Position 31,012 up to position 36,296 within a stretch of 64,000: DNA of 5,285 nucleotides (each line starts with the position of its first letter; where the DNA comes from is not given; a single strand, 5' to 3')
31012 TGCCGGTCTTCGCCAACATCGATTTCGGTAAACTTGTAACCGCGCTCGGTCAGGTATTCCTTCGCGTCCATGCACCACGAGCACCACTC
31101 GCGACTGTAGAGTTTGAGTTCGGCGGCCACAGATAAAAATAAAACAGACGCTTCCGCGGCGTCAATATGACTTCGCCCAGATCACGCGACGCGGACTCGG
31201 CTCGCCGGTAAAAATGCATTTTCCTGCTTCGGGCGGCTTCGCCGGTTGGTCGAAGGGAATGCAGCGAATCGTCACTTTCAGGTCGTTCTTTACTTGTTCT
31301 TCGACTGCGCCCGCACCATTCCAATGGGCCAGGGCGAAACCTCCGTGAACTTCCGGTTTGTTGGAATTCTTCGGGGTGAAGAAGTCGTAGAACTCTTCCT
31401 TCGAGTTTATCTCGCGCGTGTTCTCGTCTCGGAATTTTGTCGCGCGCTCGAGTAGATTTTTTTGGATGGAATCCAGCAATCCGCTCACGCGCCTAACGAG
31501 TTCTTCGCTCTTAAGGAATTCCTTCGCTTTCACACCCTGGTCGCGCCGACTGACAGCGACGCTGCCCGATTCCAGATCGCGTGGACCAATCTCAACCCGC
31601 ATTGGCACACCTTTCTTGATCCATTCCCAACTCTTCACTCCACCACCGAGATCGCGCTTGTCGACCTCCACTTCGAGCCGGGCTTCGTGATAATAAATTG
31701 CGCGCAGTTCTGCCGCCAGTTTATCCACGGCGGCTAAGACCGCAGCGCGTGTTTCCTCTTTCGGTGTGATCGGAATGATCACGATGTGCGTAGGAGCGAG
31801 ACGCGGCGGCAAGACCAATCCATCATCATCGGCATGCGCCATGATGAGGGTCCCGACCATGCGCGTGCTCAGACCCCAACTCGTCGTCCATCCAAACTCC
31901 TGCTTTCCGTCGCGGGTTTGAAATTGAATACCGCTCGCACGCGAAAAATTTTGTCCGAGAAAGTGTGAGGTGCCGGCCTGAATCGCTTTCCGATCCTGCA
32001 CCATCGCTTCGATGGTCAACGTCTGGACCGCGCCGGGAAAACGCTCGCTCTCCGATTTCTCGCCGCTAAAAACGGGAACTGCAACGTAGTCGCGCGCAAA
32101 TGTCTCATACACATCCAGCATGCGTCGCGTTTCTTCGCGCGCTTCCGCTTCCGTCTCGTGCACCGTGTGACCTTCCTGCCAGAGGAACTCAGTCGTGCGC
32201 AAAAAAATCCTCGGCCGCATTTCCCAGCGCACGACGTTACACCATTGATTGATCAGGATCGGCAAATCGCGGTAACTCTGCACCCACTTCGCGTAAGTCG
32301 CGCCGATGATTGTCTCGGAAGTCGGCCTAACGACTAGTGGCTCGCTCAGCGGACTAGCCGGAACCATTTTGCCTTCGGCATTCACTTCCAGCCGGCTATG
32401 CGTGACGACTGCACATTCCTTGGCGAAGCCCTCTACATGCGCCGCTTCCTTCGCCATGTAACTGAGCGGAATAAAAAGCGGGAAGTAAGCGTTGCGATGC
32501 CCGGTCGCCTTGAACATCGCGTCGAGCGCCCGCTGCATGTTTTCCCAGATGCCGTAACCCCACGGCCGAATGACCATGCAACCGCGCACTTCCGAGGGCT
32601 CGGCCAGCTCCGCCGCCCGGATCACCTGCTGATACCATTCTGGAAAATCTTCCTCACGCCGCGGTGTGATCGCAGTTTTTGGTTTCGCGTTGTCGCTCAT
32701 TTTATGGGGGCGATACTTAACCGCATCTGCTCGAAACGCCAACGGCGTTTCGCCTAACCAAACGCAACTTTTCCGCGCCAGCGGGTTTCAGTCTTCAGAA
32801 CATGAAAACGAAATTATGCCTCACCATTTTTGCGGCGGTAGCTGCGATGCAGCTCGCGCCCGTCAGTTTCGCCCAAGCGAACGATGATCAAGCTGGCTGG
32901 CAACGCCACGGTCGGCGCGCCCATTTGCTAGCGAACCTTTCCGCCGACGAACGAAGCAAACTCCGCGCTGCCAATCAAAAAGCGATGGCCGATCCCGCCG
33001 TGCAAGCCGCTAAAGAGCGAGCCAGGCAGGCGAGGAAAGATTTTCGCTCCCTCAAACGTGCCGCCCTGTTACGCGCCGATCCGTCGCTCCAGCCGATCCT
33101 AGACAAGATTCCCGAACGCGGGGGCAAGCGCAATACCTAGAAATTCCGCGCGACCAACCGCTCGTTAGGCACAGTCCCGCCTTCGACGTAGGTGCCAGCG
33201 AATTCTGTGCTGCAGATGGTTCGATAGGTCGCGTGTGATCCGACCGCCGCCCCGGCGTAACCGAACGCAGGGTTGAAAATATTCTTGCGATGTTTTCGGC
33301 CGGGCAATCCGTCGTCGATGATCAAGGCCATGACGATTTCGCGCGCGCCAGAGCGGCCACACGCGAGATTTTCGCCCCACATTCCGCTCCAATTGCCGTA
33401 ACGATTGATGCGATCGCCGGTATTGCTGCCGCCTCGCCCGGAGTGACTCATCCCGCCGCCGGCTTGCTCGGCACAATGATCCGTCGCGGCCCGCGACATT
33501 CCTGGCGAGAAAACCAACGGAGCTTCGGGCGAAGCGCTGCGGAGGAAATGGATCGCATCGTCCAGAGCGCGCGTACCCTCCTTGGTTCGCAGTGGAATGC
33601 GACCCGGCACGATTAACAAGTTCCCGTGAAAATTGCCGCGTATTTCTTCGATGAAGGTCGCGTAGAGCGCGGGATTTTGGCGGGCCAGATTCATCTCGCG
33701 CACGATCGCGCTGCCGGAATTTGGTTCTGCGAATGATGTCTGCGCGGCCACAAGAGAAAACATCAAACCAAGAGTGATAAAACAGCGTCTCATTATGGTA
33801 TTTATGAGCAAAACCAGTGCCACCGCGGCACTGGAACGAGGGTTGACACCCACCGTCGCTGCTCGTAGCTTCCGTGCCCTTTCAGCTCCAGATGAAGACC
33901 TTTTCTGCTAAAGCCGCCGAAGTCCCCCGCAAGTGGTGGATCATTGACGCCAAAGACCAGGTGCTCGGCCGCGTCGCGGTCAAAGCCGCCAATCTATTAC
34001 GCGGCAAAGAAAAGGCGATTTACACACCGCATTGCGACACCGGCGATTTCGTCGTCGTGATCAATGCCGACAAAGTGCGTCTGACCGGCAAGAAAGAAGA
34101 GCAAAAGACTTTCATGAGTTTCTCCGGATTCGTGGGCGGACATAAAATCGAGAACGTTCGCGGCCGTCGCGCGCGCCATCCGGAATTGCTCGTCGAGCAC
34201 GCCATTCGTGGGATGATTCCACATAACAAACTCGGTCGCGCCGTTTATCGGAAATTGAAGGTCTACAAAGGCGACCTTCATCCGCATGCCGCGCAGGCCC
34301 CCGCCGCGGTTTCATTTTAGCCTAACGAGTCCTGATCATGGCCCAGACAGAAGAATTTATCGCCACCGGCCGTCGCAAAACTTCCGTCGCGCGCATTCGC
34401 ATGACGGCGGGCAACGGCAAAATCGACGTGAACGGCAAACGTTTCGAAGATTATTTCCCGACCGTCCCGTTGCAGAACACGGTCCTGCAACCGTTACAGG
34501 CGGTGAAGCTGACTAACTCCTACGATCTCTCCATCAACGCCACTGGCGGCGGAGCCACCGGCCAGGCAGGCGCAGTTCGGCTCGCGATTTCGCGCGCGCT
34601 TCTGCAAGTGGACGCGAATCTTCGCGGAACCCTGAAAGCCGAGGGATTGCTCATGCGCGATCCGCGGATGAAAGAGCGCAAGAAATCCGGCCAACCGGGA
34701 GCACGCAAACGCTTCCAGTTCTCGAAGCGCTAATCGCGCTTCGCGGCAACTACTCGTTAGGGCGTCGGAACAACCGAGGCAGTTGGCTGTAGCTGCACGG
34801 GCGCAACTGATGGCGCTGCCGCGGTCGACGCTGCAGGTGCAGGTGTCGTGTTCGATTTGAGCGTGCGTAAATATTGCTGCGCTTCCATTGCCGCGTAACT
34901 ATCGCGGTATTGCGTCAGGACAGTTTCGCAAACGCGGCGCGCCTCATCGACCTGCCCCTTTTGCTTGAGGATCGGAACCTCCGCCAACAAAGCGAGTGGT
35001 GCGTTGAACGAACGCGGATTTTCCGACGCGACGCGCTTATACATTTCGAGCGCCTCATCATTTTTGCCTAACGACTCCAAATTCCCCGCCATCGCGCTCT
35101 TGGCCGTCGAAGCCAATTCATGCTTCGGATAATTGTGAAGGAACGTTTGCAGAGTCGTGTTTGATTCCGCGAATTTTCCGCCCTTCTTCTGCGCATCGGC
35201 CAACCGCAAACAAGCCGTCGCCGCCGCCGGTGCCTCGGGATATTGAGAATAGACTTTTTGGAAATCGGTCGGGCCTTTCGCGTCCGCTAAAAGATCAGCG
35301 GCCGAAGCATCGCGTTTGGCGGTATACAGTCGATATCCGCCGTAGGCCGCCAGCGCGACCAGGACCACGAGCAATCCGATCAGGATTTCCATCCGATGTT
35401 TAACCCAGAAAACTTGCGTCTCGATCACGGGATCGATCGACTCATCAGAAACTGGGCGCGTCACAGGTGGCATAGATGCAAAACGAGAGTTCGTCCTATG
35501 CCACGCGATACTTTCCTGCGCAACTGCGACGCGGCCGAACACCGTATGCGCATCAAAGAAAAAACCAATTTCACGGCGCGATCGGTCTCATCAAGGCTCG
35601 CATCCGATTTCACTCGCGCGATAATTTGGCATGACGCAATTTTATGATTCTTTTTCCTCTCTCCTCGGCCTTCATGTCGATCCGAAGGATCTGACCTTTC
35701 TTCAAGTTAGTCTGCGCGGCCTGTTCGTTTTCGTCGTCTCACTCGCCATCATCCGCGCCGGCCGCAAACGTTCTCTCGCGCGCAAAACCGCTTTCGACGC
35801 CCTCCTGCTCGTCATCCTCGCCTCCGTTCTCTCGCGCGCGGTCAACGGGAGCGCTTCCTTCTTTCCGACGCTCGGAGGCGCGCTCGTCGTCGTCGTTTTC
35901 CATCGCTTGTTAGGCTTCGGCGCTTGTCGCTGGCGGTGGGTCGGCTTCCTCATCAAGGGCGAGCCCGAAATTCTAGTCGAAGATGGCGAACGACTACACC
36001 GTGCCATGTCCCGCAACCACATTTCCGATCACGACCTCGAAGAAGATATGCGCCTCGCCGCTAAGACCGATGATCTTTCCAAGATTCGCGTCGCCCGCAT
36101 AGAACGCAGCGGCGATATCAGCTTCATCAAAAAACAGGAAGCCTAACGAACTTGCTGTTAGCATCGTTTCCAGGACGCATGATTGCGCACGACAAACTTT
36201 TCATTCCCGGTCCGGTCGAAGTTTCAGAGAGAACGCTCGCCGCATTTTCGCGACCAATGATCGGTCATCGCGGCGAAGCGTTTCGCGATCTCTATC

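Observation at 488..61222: Hyper-abundant non-palindromic genomic word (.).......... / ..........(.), uptake-signal-like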

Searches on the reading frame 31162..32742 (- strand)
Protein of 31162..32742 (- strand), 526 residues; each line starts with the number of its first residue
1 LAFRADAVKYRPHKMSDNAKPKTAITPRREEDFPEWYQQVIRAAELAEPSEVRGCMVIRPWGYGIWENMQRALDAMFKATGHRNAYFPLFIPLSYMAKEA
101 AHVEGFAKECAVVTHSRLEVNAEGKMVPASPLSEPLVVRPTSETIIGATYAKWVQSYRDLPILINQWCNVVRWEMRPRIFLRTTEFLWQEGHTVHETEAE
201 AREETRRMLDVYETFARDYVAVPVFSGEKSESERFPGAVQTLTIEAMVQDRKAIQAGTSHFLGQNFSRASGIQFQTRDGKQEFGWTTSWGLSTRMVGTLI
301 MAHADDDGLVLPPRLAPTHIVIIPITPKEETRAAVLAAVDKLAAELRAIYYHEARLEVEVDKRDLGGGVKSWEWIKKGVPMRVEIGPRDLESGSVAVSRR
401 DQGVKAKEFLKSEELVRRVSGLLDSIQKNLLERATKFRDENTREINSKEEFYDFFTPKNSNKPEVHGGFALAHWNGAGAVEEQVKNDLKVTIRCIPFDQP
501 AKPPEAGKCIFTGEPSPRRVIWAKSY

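Call 28: search_protein_families(library=pfam, proteins=[window:31162-32742:-])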
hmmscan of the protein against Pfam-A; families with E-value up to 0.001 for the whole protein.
window:31162-32742:- (526 aa): 3 families
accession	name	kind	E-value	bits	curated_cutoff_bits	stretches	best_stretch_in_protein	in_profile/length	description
PF09180.16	ProRS-C_1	-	1.6e-18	67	31.5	1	467-526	11-71/71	Prolyl-tRNA synthetase, C-terminal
PF00587.30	tRNA-synt_2b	-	5.4e-16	59.6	29.3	1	133-300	8-176/179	tRNA synthetase class II core domain (G, H, P, S and T)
PF03129.25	HGTP_anticodon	-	6.2e-12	45.9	21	1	320-419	2-91/94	Anticodon binding domain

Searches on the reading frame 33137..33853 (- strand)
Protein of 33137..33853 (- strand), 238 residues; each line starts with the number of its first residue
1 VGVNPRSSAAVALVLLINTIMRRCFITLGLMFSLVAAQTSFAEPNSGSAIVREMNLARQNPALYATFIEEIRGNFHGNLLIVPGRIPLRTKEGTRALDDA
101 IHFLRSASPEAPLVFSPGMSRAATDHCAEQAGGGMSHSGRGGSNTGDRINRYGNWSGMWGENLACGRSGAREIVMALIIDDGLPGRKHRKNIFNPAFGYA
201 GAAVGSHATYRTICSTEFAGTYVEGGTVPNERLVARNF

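Call 28: search_protein_families(library=pfam, proteins=[window:33137-33853:-])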
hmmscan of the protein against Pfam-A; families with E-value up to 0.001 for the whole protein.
window:33137-33853:- (238 aa): 1 family
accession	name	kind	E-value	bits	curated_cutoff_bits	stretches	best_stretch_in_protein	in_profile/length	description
PF00188.32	CAP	-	2.9e-08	35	21.1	1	104-211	7-109/117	Cysteine-rich secretory protein family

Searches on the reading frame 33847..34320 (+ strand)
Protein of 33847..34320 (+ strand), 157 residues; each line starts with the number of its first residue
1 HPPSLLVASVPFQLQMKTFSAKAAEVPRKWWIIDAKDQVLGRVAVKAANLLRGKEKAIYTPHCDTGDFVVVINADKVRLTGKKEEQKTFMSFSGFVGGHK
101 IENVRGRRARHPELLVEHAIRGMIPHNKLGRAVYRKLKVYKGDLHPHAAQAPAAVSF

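Call 28: search_protein_families(library=pfam, proteins=[window:33847-34320:+])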
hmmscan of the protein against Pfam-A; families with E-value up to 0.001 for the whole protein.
window:33847-34320:+ (157 aa): 1 family
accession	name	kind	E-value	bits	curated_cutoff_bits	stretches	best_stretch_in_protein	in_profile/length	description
PF00572.24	Ribosomal_L13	-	9.2e-41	139.1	23.8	1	28-146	1-119/119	Ribosomal protein L13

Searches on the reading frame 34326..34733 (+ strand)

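Call 28: search_protein_families(library=pfam, proteins=[window:34326-34733:+])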
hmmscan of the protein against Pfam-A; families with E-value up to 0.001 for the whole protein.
window:34326-34733:+ (135 aa): 1 family
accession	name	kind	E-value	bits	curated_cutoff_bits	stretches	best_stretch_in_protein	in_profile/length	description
PF00380.25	Ribosomal_S9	-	2.9e-46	157.3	22.5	1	15-135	1-121/121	Ribosomal protein S9/S16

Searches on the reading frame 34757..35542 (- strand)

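Call 28: search_protein_families(library=pfam, proteins=[window:34757-35542:-])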
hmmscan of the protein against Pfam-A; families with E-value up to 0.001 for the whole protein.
window:34757-35542:- (261 aa): 11 families
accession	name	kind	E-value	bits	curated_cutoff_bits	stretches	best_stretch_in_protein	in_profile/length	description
PF13174.12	TPR_6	-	7.1e-12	45.6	26.3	1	112-140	4-32/33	Tetratricopeptide repeat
PF09976.15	TPR_21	-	2e-11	44.4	25.5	1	45-211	3-175/193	Tetratricopeptide repeat-like domain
PF14559.12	TPR_19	-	3.1e-09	37.5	25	1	159-220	5-65/68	Tetratricopeptide repeat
PF13428.12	TPR_14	-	1.6e-06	28.6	23.5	0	151-179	7-35/44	Tetratricopeptide repeat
PF13525.12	YfiO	-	2.8e-06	27.7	25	1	73-229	9-137/203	Outer membrane lipoprotein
PF07719.23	TPR_2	-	6.1e-06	26.4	27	0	151-177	7-33/34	Tetratricopeptide repeat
PF13176.12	TPR_7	-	0.00011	22.4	27.9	0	155-174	9-30/36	Tetratricopeptide repeat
PF13432.12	TPR_16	-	0.00013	22.8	32.7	0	112-144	1-33/65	Tetratricopeptide repeat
PF13181.12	TPR_8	-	0.00035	20.9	25.7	0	155-176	11-32/34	Tetratricopeptide repeat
PF13429.12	TPR_15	-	0.00086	19.2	26.2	0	144-213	213-279/280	Tetratricopeptide repeat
PF00515.34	TPR_1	-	0.00089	19.4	27.8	0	156-177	12-33/34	Tetratricopeptide repeat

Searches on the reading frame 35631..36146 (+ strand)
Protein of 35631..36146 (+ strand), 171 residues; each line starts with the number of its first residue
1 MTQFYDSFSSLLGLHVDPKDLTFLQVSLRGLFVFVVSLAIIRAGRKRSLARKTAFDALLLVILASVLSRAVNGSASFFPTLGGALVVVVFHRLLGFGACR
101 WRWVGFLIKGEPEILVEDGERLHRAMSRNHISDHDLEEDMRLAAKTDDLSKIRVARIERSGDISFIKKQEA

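Call 28: search_protein_families(library=pfam, proteins=[window:35631-36146:+])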
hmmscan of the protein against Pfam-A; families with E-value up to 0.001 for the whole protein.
window:35631-36146:+ (171 aa): 1 family
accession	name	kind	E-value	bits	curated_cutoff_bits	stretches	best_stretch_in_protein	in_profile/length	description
PF04239.17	DUF421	-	3.8e-09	36.5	23.6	1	101-170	3-71/129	YetF C-terminal domain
